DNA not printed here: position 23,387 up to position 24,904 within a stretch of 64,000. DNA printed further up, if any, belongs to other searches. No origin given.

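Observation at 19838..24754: Uridine phosphorylase - two-subunit molybdenum hydroxylase (no FAD subunit) - CodA-like deaminase cluster: candidate oxidative pyrimidine/nucleobase pathway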

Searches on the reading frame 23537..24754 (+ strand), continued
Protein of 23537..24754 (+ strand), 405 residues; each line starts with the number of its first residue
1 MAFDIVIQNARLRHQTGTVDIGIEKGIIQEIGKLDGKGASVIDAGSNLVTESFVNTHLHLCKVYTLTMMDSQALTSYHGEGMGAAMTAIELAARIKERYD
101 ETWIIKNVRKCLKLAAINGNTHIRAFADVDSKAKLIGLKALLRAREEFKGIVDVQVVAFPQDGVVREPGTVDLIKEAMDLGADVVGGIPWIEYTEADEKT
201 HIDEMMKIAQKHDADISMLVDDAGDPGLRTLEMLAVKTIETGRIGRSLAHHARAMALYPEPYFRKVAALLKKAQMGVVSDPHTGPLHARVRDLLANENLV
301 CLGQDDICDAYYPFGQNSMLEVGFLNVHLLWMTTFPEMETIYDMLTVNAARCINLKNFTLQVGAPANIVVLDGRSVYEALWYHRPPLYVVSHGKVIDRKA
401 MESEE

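Call 54: search_protein_families(library=ncbifam, proteins=[L149:7661-9955:+, L149:11272-13569:+, L145:7634-9934:+, L145:11773-14016:+, L169:11237-13546:+, L109:7838-10045:+, L149:13780-14724:+], max_evalue=1e-60)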
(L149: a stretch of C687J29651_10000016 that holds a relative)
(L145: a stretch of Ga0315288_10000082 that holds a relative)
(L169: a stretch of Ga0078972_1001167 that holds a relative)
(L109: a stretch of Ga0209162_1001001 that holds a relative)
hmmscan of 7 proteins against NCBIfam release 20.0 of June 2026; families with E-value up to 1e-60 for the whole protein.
L149:7661-9955:+ (765 aa): 12 families
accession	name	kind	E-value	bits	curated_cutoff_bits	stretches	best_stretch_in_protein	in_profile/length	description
NF043082.1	XdhA_XDHase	equivalog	5.4e-163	543.9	780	1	1-579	1-584/758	xanthine dehydrogenase subunit XdhA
TIGR03194.1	4hydrxCoA_A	equivalog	2.3e-161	538.8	994.55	1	5-763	1-744/746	4-hydroxybenzoyl-CoA reductase subunit alpha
NF007426.0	PRK09970.1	equivalog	6e-154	514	916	1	1-580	6-588/761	xanthine dehydrogenase molybdenum-binding subunit XdhA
TIGR03196.1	pucD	equivalog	1.1e-136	457.2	783.65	1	3-750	5-743/763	xanthine dehydrogenase subunit D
TIGR03311.1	Se_dep_XDH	equivalog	3.5e-112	376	830.45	1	1-541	162-678/848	selenium-dependent xanthine dehydrogenase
NF041018.1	glyceraldDH_alpha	equivalog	8.5e-111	371.6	790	1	1-761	3-740/741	glyceraldehyde dehydrogenase subunit alpha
NF045668.1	pterin_aldehy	equivalog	1e-107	361.4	1100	1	2-535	176-712/905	molybdopterin-dependent aldehyde oxidoreductase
NF040766.1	CODH_aero_grp5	exception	6e-105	352.1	950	1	1-755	5-775/785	aerobic carbon-monoxide dehydrogenase large subunit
TIGR03313.1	Se_sel_red_Mo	hypoth_equivalog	1.4e-98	330.8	1101.9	1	154-761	350-945/951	molybdopterin-dependent oxidoreductase Mo/Fe-S-binding subunit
TIGR02965.1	xanthine_xdhB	equivalog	7.6e-85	285.6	849.5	1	4-746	4-728/758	xanthine dehydrogenase molybdopterin binding subunit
NF041671.1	peri_hyde_PaoC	equivalog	2.9e-84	283.8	1180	0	1-578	18-564/735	aldehyde oxidoreductase molybdenum-binding subunit PaoC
TIGR02416.1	CO_dehy_Mo_lg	equivalog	9.7e-82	275.3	991.15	0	15-397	7-398/770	aerobic carbon-monoxide dehydrogenase large subunit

L149:11272-13569:+ (766 aa): 12 families
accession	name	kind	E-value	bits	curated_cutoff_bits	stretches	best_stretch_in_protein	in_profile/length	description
NF043082.1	XdhA_XDHase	equivalog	5.1e-160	534.1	780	1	4-571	1-574/758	xanthine dehydrogenase subunit XdhA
TIGR03194.1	4hydrxCoA_A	equivalog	3.7e-151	505.1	994.55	1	10-764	3-746/746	4-hydroxybenzoyl-CoA reductase subunit alpha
NF007426.0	PRK09970.1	equivalog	5.1e-147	491.1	916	1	2-573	4-578/761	xanthine dehydrogenase molybdenum-binding subunit XdhA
TIGR03196.1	pucD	equivalog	1.5e-129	433.6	783.65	1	4-760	3-754/763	xanthine dehydrogenase subunit D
NF041018.1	glyceraldDH_alpha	equivalog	9.4e-115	384.7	790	1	3-760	2-740/741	glyceraldehyde dehydrogenase subunit alpha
TIGR03311.1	Se_dep_XDH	equivalog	3.5e-104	349.6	830.45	1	4-539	162-675/848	selenium-dependent xanthine dehydrogenase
NF040766.1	CODH_aero_grp5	exception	1.8e-102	343.9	950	1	2-578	3-589/785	aerobic carbon-monoxide dehydrogenase large subunit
NF041671.1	peri_hyde_PaoC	equivalog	2.4e-96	323.8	1180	1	2-564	16-551/735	aldehyde oxidoreductase molybdenum-binding subunit PaoC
TIGR03313.1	Se_sel_red_Mo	hypoth_equivalog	7.5e-92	308.5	1101.9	1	2-766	166-951/951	molybdopterin-dependent oxidoreductase Mo/Fe-S-binding subunit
NF045668.1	pterin_aldehy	equivalog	2e-90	304.2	1100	1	2-546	173-722/905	molybdopterin-dependent aldehyde oxidoreductase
TIGR02416.1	CO_dehy_Mo_lg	equivalog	4.2e-80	269.9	991.15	1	17-747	6-751/770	aerobic carbon-monoxide dehydrogenase large subunit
TIGR02965.1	xanthine_xdhB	equivalog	7.5e-77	259.2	849.5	1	12-746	9-729/758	xanthine dehydrogenase molybdopterin binding subunit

L145:7634-9934:+ (767 aa): 12 families
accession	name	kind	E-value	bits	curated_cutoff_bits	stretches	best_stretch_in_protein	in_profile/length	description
NF043082.1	XdhA_XDHase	equivalog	2.9e-157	525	780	1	1-579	1-584/758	xanthine dehydrogenase subunit XdhA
TIGR03194.1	4hydrxCoA_A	equivalog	5.7e-156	521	994.55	1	6-764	2-745/746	4-hydroxybenzoyl-CoA reductase subunit alpha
NF007426.0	PRK09970.1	equivalog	1.9e-145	485.8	916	1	1-579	6-587/761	xanthine dehydrogenase molybdenum-binding subunit XdhA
TIGR03196.1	pucD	equivalog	5e-136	455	783.65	1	5-760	7-753/763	xanthine dehydrogenase subunit D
TIGR03311.1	Se_dep_XDH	equivalog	6.5e-108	361.9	830.45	1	1-547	162-684/848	selenium-dependent xanthine dehydrogenase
NF045668.1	pterin_aldehy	equivalog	7.9e-104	348.5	1100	1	2-536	176-713/905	molybdopterin-dependent aldehyde oxidoreductase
NF040766.1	CODH_aero_grp5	exception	8.5e-100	335.1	950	1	2-580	6-593/785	aerobic carbon-monoxide dehydrogenase large subunit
NF041018.1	glyceraldDH_alpha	equivalog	5e-99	332.7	790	1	2-761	4-740/741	glyceraldehyde dehydrogenase subunit alpha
TIGR03313.1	Se_sel_red_Mo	hypoth_equivalog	2.1e-95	320.2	1101.9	1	1-763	168-947/951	molybdopterin-dependent oxidoreductase Mo/Fe-S-binding subunit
NF041671.1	peri_hyde_PaoC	equivalog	1.5e-83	281.5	1180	0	1-504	18-498/735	aldehyde oxidoreductase molybdenum-binding subunit PaoC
TIGR02965.1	xanthine_xdhB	equivalog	1.8e-82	277.7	849.5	1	2-748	2-730/758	xanthine dehydrogenase molybdopterin binding subunit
TIGR02416.1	CO_dehy_Mo_lg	equivalog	2e-73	247.8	991.15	0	14-396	6-397/770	aerobic carbon-monoxide dehydrogenase large subunit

L145:11773-14016:+ (748 aa): 12 families
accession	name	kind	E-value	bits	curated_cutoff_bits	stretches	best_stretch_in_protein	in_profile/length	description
TIGR03196.1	pucD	equivalog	1e-173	579.7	783.65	1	2-737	12-751/763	xanthine dehydrogenase subunit D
TIGR03311.1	Se_dep_XDH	equivalog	4.2e-166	554.4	830.45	1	1-538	170-689/848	selenium-dependent xanthine dehydrogenase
TIGR03194.1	4hydrxCoA_A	equivalog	1.1e-134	450.6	994.55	1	1-744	5-746/746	4-hydroxybenzoyl-CoA reductase subunit alpha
NF043082.1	XdhA_XDHase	equivalog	2.3e-133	446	780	1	1-747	9-755/758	xanthine dehydrogenase subunit XdhA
NF007426.0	PRK09970.1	equivalog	2.8e-127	425.8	916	1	1-746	14-757/761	xanthine dehydrogenase molybdenum-binding subunit XdhA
NF045668.1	pterin_aldehy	equivalog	3.8e-125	419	1100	1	2-526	184-717/905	molybdopterin-dependent aldehyde oxidoreductase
NF041018.1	glyceraldDH_alpha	equivalog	4.5e-105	352.7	790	1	5-738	15-738/741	glyceraldehyde dehydrogenase subunit alpha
TIGR02965.1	xanthine_xdhB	equivalog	8.7e-89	298.6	849.5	1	6-690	14-691/758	xanthine dehydrogenase molybdopterin binding subunit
NF040766.1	CODH_aero_grp5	exception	7.2e-85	285.7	950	1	5-736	17-777/785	aerobic carbon-monoxide dehydrogenase large subunit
TIGR03313.1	Se_sel_red_Mo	hypoth_equivalog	7.1e-75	252.3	1101.9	0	141-731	359-936/951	molybdopterin-dependent oxidoreductase Mo/Fe-S-binding subunit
TIGR02416.1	CO_dehy_Mo_lg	equivalog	4.8e-74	249.9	991.15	1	5-740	5-767/770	aerobic carbon-monoxide dehydrogenase large subunit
NF041671.1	peri_hyde_PaoC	equivalog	5e-64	216.9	1180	1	18-736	45-723/735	aldehyde oxidoreductase molybdenum-binding subunit PaoC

L169:11237-13546:+ (770 aa): 12 families
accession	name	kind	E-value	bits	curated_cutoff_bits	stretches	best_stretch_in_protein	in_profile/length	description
NF043082.1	XdhA_XDHase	equivalog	1.8e-167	558.7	780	1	3-571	1-574/758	xanthine dehydrogenase subunit XdhA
TIGR03194.1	4hydrxCoA_A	equivalog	6.2e-161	537.4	994.55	1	8-762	2-744/746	4-hydroxybenzoyl-CoA reductase subunit alpha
NF007426.0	PRK09970.1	equivalog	1.2e-151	506.3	916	1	2-566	5-572/761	xanthine dehydrogenase molybdenum-binding subunit XdhA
TIGR03196.1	pucD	equivalog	1e-134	450.7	783.65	1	2-760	2-754/763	xanthine dehydrogenase subunit D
NF041018.1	glyceraldDH_alpha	equivalog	4.9e-125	418.7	790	1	2-761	2-741/741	glyceraldehyde dehydrogenase subunit alpha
NF040766.1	CODH_aero_grp5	exception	8.5e-105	351.6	950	1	1-579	3-590/785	aerobic carbon-monoxide dehydrogenase large subunit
TIGR03311.1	Se_dep_XDH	equivalog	6.4e-103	345.4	830.45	1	3-544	162-680/848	selenium-dependent xanthine dehydrogenase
TIGR03313.1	Se_sel_red_Mo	hypoth_equivalog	1.3e-93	314.3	1101.9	1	153-763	348-948/951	molybdopterin-dependent oxidoreductase Mo/Fe-S-binding subunit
NF041671.1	peri_hyde_PaoC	equivalog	1.2e-92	311.6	1180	0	1-564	16-551/735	aldehyde oxidoreductase molybdenum-binding subunit PaoC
NF045668.1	pterin_aldehy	equivalog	1.4e-91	308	1100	1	1-543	173-719/905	molybdopterin-dependent aldehyde oxidoreductase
TIGR02416.1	CO_dehy_Mo_lg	equivalog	3.6e-82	276.7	991.15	0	16-397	6-398/770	aerobic carbon-monoxide dehydrogenase large subunit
TIGR02965.1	xanthine_xdhB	equivalog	1.6e-75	254.7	849.5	0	6-395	4-377/758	xanthine dehydrogenase molybdopterin binding subunit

L109:7838-10045:+ (736 aa): 12 families
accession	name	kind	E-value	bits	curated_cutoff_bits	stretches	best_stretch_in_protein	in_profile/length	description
TIGR03196.1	pucD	equivalog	2.7e-179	598.1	783.65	1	5-729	16-751/763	xanthine dehydrogenase subunit D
TIGR03311.1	Se_dep_XDH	equivalog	4.4e-166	554.4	830.45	1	2-526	172-686/848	selenium-dependent xanthine dehydrogenase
NF043082.1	XdhA_XDHase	equivalog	2.1e-138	462.6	780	1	1-734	10-750/758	xanthine dehydrogenase subunit XdhA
TIGR03194.1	4hydrxCoA_A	equivalog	3.9e-137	458.7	994.55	1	3-736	8-746/746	4-hydroxybenzoyl-CoA reductase subunit alpha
NF007426.0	PRK09970.1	equivalog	6.5e-135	451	916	1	1-734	15-753/761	xanthine dehydrogenase molybdenum-binding subunit XdhA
NF045668.1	pterin_aldehy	equivalog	7.6e-128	428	1100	1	1-518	184-718/905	molybdopterin-dependent aldehyde oxidoreductase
NF041018.1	glyceraldDH_alpha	equivalog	4.5e-109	365.9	790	1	3-730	14-738/741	glyceraldehyde dehydrogenase subunit alpha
TIGR02965.1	xanthine_xdhB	equivalog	3.5e-94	316.5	849.5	1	2-718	11-729/758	xanthine dehydrogenase molybdopterin binding subunit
TIGR03313.1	Se_sel_red_Mo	hypoth_equivalog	2.3e-83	280.4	1101.9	1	143-725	362-938/951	molybdopterin-dependent oxidoreductase Mo/Fe-S-binding subunit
NF040766.1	CODH_aero_grp5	exception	5.3e-79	266.3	950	1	3-729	16-778/785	aerobic carbon-monoxide dehydrogenase large subunit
TIGR02416.1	CO_dehy_Mo_lg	equivalog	2.3e-71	241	991.15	1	2-734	3-769/770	aerobic carbon-monoxide dehydrogenase large subunit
NF041671.1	peri_hyde_PaoC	equivalog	1.9e-67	228.2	1180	1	16-728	44-723/735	aldehyde oxidoreductase molybdenum-binding subunit PaoC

L149:13780-14724:+ (315 aa): 0 families

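Call 57: search_protein_families(library=pfam, proteins=[L139:14649-15530:+, L168:93-1346:-, L145:19855-20544:+, L121:2024-3739:-, L105:10168-11256:-, L105:163-1101:+, L159:4504-5211:+, L143:10625-11260:-, L150:2275-3000:-], max_evalue=0.001)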
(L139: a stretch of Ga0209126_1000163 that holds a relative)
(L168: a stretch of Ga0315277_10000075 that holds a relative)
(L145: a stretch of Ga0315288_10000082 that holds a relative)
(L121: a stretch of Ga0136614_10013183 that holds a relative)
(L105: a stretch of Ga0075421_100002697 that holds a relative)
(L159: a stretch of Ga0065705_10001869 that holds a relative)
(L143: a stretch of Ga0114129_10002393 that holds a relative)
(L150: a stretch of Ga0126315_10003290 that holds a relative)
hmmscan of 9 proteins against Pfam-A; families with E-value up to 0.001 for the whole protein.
L139:14649-15530:+ (293 aa): 1 family
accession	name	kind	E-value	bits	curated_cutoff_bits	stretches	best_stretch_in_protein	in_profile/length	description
PF04199.19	Cyclase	-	1.8e-29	103.2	23.1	1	4-161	1-142/142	Putative cyclase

L168:93-1346:- (417 aa): 1 family
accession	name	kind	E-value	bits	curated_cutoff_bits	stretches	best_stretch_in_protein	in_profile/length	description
PF06545.17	AllG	-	3.3e-93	311.6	27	1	88-302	1-215/215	Oxamate carbamoyltransferase subunit AllG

L145:19855-20544:+ (229 aa): 0 families

L121:2024-3739:- (571 aa): 2 families
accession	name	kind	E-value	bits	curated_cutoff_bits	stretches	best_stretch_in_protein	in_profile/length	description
PF00485.24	PRK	-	1.3e-15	58.2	22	1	298-495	1-189/196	Phosphoribulokinase / Uridine kinase family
PF20720.3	nSTAND3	-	3.5e-06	27.2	27.2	1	287-330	8-51/155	Novel STAND NTPase 3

L105:10168-11256:- (362 aa): 2 families
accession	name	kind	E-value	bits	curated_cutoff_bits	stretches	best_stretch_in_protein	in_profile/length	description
PF02558.23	ApbA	-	4.5e-23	82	22.2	1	15-164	1-138/150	Ketopantoate reductase PanE/ApbA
PF08546.17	ApbA_C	-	2.2e-20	73.7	22.7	1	200-337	4-122/125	Ketopantoate reductase PanE/ApbA C terminal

L105:163-1101:+ (312 aa): 2 families
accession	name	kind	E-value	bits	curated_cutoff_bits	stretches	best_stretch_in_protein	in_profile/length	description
PF01545.26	Cation_efflux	-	1.1e-41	143.2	26.6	1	23-216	2-198/198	Cation efflux family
PF16916.11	ZT_dimer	-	2.4e-19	69.6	26.7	1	220-298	1-77/78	Dimerisation domain of Zinc Transporter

L159:4504-5211:+ (235 aa): 7 families
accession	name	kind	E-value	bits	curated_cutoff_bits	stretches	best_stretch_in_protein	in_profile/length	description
PF13085.11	Fer2_3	-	2e-34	118.3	27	1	4-107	1-106/107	2Fe-2S iron-sulfur cluster binding domain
PF13237.11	Fer4_10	-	1.7e-10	41.1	25.5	1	141-213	4-53/53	4Fe-4S dicluster domain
PF13183.11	Fer4_8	-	1.3e-09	38.9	27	1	144-216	3-68/68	4Fe-4S dicluster domain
PF13534.11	Fer4_17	-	5.6e-09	36.9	22.2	1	145-216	1-60/61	4Fe-4S dicluster domain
PF13187.11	Fer4_9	-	1.1e-05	25.8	27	0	138-158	29-49/52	4Fe-4S dicluster domain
PF12838.12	Fer4_7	-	8.5e-05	23.4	27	1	145-216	1-52/52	4Fe-4S dicluster domain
PF12837.12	Fer4_6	-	0.00067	19.9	25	0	142-158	5-21/24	4Fe-4S binding domain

L143:10625-11260:- (211 aa): 4 families
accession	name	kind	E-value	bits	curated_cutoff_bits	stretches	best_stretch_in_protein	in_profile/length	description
PF04542.20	Sigma70_r2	-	5.6e-17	61.7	24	1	30-97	1-69/71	Sigma-70 region 2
PF08281.18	Sigma70_r4_2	-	1.9e-15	56.7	25.7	1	134-183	4-53/54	Sigma-70, region 4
PF04545.22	Sigma70_r4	-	1.8e-12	47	24.1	1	137-186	1-50/50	Sigma-70, region 4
PF07638.17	Sigma70_ECF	-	0.00029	21.2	21.1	1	21-188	17-183/185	ECF sigma factor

L150:2275-3000:- (241 aa): 2 families
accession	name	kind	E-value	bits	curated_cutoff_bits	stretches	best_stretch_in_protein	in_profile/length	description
PF10099.14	RskA_C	-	5.9e-22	78.8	29.4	1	102-231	5-134/135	Anti-sigma-K factor rskA, C-terminal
PF13490.11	zf-HC2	-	1.5e-08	35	22.2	1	6-38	3-35/35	Putative zinc-finger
